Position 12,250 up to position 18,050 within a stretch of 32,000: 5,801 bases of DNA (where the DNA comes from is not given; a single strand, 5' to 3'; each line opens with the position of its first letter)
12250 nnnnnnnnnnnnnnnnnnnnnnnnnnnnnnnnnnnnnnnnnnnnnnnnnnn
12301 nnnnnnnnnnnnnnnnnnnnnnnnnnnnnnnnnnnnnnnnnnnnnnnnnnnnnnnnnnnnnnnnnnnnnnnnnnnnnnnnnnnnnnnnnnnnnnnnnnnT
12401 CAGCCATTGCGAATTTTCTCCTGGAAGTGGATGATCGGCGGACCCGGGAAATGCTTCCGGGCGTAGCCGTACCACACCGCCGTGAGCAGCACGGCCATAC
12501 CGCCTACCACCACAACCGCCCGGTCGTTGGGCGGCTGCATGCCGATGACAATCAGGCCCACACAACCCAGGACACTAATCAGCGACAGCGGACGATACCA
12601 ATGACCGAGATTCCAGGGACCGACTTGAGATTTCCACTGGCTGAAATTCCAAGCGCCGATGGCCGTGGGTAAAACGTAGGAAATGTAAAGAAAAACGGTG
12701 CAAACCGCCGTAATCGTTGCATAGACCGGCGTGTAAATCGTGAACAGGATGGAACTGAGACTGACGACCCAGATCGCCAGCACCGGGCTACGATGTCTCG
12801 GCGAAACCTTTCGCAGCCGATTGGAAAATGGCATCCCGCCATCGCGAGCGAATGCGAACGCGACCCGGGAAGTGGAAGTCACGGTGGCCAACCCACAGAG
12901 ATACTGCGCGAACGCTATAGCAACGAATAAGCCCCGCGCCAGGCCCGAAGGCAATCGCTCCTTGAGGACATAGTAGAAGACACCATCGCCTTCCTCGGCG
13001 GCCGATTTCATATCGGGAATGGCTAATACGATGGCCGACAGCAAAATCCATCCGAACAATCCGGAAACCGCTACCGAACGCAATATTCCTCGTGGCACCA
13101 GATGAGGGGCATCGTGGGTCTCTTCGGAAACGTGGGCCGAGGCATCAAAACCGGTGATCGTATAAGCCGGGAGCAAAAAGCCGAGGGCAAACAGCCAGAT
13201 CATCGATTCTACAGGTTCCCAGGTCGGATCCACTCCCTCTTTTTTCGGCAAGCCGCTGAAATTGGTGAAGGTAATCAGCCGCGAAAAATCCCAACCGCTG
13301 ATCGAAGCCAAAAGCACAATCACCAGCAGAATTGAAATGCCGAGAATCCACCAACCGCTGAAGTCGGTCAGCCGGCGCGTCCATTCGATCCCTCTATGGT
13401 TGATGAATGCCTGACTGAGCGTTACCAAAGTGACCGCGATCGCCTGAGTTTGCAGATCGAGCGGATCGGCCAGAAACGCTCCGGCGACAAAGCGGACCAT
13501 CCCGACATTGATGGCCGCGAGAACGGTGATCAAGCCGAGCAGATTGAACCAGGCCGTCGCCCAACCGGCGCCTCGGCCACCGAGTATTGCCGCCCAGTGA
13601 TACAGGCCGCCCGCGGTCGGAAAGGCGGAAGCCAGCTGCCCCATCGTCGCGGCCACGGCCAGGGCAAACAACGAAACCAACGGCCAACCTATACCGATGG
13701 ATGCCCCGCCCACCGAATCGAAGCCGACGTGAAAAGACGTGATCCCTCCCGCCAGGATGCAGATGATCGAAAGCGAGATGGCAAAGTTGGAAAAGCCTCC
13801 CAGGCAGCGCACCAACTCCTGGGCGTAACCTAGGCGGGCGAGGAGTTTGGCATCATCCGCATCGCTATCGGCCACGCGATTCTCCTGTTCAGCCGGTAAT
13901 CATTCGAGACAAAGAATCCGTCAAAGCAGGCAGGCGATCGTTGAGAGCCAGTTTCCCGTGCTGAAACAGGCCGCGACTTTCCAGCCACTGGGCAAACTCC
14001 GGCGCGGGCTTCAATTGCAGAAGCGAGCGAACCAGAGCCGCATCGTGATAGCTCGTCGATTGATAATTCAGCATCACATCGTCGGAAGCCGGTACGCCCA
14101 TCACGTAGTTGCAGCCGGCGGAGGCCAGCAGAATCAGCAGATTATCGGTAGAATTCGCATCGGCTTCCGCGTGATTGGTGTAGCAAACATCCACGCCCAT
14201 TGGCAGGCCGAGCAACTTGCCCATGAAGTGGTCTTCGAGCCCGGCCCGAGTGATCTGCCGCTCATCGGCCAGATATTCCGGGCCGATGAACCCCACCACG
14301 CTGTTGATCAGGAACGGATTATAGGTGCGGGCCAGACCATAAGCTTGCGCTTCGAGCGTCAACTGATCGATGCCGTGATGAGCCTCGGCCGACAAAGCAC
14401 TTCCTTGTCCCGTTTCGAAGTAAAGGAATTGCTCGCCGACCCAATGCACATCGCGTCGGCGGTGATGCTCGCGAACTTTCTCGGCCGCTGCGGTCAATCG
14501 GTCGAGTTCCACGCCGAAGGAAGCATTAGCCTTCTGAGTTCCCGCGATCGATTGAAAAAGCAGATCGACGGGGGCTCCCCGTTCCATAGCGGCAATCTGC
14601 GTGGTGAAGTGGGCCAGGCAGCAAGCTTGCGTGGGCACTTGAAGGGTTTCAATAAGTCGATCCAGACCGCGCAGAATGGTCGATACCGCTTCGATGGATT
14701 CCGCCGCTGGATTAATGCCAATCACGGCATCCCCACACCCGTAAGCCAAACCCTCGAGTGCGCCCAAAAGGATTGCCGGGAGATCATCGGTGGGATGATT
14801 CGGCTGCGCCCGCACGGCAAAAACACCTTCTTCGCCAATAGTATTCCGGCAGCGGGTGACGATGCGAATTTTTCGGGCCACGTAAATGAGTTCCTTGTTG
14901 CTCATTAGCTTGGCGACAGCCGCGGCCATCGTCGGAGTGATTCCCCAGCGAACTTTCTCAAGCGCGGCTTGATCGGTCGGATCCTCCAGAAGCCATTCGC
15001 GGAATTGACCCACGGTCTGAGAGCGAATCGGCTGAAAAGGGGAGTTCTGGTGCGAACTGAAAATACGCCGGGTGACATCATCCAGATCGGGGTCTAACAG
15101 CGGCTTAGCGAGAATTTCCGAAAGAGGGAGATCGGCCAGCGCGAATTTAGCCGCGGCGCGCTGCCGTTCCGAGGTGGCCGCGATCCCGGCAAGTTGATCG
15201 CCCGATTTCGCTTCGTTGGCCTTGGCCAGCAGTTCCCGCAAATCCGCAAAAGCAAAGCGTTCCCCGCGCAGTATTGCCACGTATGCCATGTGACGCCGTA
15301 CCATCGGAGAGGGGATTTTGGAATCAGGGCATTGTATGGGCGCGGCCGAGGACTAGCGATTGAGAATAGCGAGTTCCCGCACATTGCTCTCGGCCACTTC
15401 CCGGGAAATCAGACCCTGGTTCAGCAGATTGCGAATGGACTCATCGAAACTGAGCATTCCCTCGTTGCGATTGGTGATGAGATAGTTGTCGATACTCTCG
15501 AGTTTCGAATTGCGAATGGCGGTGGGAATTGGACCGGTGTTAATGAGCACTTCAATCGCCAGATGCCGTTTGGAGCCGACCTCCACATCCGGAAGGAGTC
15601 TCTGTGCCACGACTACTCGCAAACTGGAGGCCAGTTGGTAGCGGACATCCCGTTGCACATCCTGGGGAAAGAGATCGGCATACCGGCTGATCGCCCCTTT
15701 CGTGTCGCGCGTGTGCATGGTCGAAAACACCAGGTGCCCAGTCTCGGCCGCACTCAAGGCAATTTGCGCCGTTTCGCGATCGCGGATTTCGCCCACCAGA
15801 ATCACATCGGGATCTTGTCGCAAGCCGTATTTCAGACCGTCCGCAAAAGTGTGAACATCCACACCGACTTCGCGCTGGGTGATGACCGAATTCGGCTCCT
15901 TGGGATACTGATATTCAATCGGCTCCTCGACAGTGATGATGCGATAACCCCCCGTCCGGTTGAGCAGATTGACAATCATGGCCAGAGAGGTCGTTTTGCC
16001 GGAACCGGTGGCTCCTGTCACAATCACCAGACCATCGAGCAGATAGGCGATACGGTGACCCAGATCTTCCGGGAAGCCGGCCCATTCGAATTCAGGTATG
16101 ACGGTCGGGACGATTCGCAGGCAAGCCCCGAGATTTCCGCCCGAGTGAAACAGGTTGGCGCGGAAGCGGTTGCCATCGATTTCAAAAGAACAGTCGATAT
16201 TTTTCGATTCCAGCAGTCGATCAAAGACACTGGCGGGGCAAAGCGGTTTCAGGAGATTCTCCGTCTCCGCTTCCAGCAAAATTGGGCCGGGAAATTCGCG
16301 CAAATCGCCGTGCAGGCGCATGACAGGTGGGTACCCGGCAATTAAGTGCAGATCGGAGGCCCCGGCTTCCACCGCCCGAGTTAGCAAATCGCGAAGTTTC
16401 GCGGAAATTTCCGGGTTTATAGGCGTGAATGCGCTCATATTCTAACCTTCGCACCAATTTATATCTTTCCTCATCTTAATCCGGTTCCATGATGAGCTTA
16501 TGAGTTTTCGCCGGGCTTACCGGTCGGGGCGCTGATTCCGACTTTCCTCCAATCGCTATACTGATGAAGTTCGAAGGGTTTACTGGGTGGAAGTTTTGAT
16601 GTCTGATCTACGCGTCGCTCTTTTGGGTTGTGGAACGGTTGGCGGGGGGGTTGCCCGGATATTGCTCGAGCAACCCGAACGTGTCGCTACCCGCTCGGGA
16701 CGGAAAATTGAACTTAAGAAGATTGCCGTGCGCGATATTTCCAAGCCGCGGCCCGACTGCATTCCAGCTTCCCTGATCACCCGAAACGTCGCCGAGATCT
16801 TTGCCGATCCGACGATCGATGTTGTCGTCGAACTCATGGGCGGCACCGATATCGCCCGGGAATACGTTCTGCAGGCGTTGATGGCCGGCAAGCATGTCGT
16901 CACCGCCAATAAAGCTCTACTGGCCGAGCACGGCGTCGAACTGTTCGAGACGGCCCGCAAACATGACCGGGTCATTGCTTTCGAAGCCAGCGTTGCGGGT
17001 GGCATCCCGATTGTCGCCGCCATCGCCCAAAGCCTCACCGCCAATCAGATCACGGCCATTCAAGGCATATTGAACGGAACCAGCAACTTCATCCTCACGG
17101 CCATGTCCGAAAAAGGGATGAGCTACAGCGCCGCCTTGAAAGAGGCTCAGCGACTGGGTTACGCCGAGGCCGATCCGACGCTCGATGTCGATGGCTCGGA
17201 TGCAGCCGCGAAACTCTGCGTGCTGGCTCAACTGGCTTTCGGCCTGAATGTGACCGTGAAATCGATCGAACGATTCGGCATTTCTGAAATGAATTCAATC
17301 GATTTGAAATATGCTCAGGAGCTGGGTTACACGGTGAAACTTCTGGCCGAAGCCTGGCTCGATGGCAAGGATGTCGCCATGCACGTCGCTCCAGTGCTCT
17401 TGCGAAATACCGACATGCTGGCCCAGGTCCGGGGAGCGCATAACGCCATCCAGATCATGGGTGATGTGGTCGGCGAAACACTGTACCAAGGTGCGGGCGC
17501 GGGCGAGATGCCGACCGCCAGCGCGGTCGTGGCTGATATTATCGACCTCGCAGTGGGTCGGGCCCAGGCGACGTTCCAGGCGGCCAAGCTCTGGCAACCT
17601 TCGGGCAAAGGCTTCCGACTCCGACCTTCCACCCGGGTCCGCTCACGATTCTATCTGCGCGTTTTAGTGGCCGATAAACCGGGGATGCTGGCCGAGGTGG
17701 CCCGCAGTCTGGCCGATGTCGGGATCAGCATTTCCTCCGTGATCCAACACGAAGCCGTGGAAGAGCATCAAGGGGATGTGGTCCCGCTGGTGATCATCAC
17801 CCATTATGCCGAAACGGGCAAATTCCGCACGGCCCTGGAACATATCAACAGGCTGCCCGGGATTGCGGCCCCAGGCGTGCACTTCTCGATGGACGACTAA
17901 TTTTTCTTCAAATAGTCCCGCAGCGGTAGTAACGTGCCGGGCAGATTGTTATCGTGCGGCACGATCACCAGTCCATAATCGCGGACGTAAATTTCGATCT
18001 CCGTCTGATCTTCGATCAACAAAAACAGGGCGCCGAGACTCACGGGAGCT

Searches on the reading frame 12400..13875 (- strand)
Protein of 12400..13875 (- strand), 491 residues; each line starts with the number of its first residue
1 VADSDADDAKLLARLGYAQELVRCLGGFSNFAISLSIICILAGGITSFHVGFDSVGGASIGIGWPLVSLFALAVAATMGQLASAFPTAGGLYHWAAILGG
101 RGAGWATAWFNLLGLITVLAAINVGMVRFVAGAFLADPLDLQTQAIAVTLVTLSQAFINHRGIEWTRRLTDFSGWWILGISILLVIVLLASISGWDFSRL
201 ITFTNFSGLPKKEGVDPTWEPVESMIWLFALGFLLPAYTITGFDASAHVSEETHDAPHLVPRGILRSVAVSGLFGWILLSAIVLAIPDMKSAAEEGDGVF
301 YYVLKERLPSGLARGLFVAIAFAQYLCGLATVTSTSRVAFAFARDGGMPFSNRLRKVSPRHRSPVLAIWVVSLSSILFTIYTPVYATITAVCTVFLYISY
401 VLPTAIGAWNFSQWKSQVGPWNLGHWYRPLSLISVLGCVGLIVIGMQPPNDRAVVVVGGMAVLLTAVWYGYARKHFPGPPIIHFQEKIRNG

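Call 13: search_protein_families(library=pfam, proteins=[window:12400-13875:-], max_evalue=0.001)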
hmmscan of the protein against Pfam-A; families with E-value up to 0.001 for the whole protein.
window:12400-13875:- (491 aa): 2 families
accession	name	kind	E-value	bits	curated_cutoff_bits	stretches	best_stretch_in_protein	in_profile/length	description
PF13520.12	AA_permease_2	-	3.4e-54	184.8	27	1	25-453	1-412/427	Amino acid permease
PF00324.27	AA_permease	-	9.4e-22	77.8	24.6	1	46-399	17-363/470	Amino acid permease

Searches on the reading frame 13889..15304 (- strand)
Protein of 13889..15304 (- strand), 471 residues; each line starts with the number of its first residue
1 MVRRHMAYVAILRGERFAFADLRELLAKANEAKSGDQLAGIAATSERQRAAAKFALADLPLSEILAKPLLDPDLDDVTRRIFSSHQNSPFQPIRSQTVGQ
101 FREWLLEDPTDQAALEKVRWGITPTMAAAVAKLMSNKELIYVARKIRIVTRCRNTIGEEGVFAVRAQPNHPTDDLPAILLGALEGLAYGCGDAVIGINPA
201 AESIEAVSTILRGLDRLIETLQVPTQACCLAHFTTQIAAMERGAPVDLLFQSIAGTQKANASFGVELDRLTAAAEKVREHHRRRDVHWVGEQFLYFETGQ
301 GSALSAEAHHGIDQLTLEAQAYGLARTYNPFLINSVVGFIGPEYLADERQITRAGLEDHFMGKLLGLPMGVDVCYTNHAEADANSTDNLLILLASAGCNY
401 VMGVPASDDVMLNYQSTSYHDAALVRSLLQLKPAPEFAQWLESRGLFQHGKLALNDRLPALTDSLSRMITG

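Call 13: search_protein_families(library=pfam, proteins=[window:13889-15304:-], max_evalue=0.001)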
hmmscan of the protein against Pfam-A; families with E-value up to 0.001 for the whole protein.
window:13889-15304:- (471 aa): 1 family
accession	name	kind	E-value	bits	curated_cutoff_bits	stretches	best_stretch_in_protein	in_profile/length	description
PF06751.17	EutB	-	1e-195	651.1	25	1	17-452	1-432/435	Ethanolamine ammonia lyase large subunit (EutB)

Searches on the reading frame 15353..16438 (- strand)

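Call 13: search_protein_families(library=pfam, proteins=[window:15353-16438:-], max_evalue=0.001)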
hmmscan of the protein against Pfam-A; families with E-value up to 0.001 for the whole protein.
window:15353-16438:- (361 aa): 4 families
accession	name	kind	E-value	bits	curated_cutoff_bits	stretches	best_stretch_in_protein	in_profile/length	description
PF00437.27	T2SSE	-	3.7e-49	167.8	24.9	1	118-286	122-282/370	Type II/IV secretion system protein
PF13401.12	AAA_22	-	0.00018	22.3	27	1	135-171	5-40/130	AAA domain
PF13604.12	AAA_30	-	0.00068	19.9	27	0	135-169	18-51/191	AAA domain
PF25199.1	nSTAND_NTPase5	-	0.00088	19.6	34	0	137-176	43-82/145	Novel STAND NTPase 5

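Call 74: search_protein_families(library=padloc, proteins=[window:15353-16438:-], max_evalue=0.001)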
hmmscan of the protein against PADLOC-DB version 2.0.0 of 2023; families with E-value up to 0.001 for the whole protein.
window:15353-16438:- (361 aa): 1 family
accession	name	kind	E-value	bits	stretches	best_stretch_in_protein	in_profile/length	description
PDLC04140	mad8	-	0.00035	18.2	1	135-170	27-63/314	mads_8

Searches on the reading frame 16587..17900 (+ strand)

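Call 13: search_protein_families(library=pfam, proteins=[window:16587-17900:+], max_evalue=0.001)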
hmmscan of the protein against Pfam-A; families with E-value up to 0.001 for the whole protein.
window:16587-17900:+ (437 aa): 4 families
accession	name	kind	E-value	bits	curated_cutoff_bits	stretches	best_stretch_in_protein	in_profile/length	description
PF00742.24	Homoserine_dh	-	6.7e-63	212.1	22.9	1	141-319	1-173/173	Homoserine dehydrogenase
PF03447.22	NAD_binding_3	-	1.5e-24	87.3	24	1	14-133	1-116/116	Homoserine dehydrogenase, NAD binding domain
PF01842.31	ACT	-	8.5e-09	35.5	27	1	356-417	2-61/66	ACT domain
PF22629.2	ACT_AHAS_ss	-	0.00062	20.3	27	0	357-426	1-65/67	AHAS small subunit-like ACT domain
